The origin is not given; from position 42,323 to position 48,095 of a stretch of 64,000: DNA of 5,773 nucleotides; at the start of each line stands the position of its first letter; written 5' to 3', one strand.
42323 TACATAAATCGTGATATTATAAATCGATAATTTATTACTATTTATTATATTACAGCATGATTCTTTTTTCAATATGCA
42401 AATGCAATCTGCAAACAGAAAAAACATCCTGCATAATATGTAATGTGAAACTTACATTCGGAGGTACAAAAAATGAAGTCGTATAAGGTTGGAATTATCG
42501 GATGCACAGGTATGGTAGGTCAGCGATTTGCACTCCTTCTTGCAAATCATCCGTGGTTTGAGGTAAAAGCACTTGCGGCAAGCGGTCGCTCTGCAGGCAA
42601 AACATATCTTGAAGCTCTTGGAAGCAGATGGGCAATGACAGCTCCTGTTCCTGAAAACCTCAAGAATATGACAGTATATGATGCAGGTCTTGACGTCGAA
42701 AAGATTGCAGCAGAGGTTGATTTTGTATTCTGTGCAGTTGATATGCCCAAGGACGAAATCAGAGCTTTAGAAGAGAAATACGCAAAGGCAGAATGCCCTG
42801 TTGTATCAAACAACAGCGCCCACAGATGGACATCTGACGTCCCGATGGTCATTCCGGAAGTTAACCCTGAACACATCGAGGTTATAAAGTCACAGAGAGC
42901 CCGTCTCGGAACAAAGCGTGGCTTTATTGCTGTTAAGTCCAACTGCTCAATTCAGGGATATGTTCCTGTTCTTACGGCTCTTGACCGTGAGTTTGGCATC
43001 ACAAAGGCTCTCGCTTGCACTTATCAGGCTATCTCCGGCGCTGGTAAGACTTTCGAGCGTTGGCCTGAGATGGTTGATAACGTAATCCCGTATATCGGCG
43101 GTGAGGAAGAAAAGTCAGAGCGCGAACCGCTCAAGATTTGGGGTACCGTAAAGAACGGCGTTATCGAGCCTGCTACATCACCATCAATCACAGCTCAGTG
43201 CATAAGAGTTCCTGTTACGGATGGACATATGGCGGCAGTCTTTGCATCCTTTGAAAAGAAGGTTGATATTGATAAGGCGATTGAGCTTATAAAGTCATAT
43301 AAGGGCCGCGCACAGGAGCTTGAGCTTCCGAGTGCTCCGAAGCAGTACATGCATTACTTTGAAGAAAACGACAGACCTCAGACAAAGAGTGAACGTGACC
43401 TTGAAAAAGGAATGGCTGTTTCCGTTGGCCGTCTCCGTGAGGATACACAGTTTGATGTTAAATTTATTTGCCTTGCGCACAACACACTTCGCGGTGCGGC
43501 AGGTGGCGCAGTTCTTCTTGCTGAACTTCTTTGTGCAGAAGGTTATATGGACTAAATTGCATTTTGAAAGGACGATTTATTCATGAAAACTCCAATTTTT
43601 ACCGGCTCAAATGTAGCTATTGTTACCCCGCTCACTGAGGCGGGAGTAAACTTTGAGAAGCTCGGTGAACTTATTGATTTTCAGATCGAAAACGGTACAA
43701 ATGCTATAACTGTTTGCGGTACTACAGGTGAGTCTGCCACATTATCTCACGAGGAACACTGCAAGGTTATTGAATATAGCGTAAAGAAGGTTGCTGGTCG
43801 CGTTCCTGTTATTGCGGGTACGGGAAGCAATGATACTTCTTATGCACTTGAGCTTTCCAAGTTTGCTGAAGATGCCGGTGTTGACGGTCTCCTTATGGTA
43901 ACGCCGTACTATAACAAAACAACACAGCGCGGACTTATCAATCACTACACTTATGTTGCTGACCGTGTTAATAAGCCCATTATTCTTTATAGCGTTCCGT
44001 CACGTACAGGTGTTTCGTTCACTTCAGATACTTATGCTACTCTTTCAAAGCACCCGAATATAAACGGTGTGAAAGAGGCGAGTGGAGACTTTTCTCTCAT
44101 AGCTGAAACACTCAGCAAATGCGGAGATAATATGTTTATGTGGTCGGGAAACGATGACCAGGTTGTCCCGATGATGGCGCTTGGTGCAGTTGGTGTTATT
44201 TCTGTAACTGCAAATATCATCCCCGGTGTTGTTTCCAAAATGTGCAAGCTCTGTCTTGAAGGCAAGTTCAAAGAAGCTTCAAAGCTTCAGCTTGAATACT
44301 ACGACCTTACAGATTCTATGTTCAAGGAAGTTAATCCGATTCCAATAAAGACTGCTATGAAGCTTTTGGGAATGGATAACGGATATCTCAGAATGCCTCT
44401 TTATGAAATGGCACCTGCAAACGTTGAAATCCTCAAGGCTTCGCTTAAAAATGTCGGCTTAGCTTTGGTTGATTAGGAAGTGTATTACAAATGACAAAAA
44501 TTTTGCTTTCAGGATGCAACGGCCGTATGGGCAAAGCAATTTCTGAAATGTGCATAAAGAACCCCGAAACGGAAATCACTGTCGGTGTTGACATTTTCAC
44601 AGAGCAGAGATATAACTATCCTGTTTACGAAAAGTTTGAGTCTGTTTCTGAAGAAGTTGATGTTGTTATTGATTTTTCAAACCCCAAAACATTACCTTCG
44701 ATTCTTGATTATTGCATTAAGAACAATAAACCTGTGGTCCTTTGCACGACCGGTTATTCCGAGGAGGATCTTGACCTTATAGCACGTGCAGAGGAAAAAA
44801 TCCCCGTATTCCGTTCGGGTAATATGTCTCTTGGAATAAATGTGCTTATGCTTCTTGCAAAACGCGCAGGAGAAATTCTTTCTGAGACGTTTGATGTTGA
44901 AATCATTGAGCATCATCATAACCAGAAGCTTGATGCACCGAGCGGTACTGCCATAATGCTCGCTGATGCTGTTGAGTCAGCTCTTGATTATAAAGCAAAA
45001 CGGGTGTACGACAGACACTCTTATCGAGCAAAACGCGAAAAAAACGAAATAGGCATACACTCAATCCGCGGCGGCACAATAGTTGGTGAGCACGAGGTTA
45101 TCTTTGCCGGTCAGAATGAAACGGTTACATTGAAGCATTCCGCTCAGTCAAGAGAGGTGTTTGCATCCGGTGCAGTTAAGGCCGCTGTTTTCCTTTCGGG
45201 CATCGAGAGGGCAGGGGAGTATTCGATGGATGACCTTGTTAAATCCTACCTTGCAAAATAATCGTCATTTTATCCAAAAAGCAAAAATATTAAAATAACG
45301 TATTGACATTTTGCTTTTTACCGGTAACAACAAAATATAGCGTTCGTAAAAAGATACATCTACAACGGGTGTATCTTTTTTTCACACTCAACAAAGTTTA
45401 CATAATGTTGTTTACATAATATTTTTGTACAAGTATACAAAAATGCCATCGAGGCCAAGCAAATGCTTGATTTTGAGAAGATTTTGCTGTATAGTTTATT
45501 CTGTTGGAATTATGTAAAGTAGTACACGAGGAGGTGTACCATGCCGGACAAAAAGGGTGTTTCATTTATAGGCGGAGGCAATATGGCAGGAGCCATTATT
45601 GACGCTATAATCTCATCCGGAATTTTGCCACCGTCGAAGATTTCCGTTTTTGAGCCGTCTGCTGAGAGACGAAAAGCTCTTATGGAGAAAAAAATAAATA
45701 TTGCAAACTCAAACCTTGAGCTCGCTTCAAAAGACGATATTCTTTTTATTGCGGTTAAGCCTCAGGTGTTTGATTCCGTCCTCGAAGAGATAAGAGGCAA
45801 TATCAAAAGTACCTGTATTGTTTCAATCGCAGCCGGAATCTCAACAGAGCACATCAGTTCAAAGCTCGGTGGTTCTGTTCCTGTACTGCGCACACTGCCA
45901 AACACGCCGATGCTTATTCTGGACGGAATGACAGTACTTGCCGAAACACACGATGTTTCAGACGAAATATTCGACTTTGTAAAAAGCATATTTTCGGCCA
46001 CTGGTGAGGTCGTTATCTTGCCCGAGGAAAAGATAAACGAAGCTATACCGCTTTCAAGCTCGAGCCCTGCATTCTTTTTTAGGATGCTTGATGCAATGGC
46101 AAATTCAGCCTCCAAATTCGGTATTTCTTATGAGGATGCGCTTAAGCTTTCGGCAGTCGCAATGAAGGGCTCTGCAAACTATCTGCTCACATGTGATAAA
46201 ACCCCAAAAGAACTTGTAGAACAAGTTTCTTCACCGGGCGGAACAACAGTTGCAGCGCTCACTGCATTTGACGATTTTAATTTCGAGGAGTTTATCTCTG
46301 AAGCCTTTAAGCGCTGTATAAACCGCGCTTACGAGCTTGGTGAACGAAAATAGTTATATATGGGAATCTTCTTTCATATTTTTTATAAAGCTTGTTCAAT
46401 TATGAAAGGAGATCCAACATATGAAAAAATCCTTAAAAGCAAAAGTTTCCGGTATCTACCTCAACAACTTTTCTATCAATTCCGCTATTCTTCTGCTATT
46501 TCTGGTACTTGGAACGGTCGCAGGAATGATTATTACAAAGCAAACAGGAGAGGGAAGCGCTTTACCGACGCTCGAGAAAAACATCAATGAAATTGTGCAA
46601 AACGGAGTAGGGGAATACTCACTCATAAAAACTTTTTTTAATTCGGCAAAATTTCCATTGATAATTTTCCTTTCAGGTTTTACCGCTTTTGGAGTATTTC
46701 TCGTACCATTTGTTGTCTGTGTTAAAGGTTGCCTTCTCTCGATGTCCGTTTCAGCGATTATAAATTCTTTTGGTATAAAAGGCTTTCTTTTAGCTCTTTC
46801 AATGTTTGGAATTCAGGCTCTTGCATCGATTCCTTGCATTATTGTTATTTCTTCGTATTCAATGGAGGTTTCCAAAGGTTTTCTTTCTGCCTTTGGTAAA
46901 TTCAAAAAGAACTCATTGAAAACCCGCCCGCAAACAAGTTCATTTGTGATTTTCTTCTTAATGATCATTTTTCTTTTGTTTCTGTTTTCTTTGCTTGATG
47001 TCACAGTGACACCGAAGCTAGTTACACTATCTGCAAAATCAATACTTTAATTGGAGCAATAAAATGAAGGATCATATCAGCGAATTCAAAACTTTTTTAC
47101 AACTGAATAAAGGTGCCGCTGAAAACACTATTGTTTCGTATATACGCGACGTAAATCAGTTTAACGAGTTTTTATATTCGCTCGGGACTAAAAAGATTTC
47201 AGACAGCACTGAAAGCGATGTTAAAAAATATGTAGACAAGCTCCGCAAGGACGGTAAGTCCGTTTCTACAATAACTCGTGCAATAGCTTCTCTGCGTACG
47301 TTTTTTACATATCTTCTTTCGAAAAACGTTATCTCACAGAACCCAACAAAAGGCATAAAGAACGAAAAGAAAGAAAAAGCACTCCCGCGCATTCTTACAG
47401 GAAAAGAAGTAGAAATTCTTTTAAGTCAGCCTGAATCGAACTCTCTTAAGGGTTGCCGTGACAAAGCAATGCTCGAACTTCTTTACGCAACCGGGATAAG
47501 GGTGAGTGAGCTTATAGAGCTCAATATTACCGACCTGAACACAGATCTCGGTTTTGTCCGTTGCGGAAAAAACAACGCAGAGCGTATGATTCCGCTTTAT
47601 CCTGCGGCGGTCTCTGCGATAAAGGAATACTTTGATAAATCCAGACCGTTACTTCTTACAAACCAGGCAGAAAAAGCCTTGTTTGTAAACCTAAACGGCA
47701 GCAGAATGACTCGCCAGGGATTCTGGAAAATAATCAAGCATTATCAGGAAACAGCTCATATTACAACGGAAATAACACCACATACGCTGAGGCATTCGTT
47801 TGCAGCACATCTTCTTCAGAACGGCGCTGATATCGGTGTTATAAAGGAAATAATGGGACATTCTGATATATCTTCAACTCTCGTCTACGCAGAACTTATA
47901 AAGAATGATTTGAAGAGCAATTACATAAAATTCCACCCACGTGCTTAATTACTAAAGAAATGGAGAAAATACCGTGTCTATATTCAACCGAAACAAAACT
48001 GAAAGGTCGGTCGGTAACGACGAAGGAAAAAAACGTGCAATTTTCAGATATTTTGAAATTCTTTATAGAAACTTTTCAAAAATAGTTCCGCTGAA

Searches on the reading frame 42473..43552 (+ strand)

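Call 49: search_protein_families(library=pfam, proteins=[window:42473-43552:+], max_evalue=0.00001)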
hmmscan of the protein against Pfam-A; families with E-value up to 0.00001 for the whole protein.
window:42473-43552:+ (360 aa): 2 families
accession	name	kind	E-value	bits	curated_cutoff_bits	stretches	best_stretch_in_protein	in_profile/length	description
PF02774.23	Semialdhyde_dhC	-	5.1e-30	105.4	26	1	170-339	4-183/184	Semialdehyde dehydrogenase, dimerisation domain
PF01118.30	Semialdhyde_dh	-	9.4e-30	104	26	1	5-136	1-119/121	Semialdehyde dehydrogenase, NAD binding domain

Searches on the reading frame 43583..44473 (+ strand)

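Call 49: search_protein_families(library=pfam, proteins=[window:43583-44473:+], max_evalue=0.00001)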
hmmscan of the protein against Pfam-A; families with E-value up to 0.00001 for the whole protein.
window:43583-44473:+ (297 aa): 1 family
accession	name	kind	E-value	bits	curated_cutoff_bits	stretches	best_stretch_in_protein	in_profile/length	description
PF00701.28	DHDPS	-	9.2e-93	310.6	22.1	1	6-289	2-287/289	Dihydrodipicolinate synthetase family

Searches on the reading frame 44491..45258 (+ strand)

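Call 49: search_protein_families(library=pfam, proteins=[window:44491-45258:+], max_evalue=0.00001)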
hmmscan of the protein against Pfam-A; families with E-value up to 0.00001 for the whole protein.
window:44491-45258:+ (256 aa): 2 families
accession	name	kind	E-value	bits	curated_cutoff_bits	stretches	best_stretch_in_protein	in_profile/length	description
PF05173.19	DapB_C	-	9.1e-44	148.9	27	1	115-249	1-120/121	Dihydrodipicolinate reductase, C-terminus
PF01113.26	DapB_N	-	4.3e-27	95.1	25.6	1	3-112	2-124/124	Dihydrodipicolinate reductase, N-terminus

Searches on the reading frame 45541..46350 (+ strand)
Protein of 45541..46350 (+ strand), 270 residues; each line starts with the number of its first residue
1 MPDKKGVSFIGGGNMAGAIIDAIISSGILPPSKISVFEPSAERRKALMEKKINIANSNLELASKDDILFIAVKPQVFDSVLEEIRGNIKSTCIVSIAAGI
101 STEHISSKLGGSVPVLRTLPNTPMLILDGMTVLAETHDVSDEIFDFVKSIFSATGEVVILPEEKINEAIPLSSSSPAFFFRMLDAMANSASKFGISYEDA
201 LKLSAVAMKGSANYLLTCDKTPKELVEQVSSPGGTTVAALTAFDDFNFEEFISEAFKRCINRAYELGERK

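Call 49: search_protein_families(library=pfam, proteins=[window:45541-46350:+], max_evalue=0.00001)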
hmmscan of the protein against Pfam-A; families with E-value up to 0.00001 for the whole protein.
window:45541-46350:+ (270 aa): 2 families
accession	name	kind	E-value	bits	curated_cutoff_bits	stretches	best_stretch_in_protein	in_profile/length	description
PF14748.11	P5CR_dimer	-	2.7e-27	95.5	25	1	162-266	1-105/105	Pyrroline-5-carboxylate reductase dimerisation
PF03807.23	F420_oxidored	-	1.6e-17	64.3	21.6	1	7-99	2-94/94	NADP oxidoreductase coenzyme F420-dependent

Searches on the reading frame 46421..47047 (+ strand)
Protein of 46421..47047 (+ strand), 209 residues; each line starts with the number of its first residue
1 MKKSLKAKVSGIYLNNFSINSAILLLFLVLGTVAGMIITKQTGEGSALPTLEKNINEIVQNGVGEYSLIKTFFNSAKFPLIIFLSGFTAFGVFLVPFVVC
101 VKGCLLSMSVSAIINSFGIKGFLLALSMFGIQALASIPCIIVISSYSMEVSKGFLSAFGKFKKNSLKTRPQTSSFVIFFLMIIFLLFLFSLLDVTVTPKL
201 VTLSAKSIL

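Call 49: search_protein_families(library=pfam, proteins=[window:46421-47047:+], max_evalue=0.00001)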
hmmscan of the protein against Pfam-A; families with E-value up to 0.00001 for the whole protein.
window:46421-47047:+ (209 aa): 1 family
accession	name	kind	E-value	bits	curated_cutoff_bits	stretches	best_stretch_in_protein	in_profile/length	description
PF01944.22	SpoIIM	-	1.9e-13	51.1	26.9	1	25-198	2-163/163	Stage II sporulation protein M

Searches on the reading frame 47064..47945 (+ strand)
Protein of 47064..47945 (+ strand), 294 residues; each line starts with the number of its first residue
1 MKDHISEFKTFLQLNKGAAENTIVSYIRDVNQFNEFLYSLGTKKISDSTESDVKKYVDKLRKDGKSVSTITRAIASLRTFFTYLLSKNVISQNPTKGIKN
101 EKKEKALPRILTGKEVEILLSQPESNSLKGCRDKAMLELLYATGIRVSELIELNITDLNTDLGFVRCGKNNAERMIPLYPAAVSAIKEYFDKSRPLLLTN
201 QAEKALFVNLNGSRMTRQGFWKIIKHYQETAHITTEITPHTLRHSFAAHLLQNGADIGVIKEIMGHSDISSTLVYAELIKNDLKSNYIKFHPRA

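Call 49: search_protein_families(library=pfam, proteins=[window:47064-47945:+], max_evalue=0.00001)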
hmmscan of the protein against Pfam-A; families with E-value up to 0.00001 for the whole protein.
window:47064-47945:+ (294 aa): 3 families
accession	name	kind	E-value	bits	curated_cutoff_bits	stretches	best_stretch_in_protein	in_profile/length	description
PF00589.27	Phage_integrase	-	2.3e-46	158.1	27.1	1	110-278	2-168/172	Phage integrase family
PF02899.23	Phage_int_SAM_1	-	1.1e-17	64.5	22.3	1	5-87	1-82/83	Phage integrase, N-terminal SAM-like domain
PF13495.12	Phage_int_SAM_4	-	3.8e-11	43.7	27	1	8-88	5-82/85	Phage integrase, N-terminal SAM-like domain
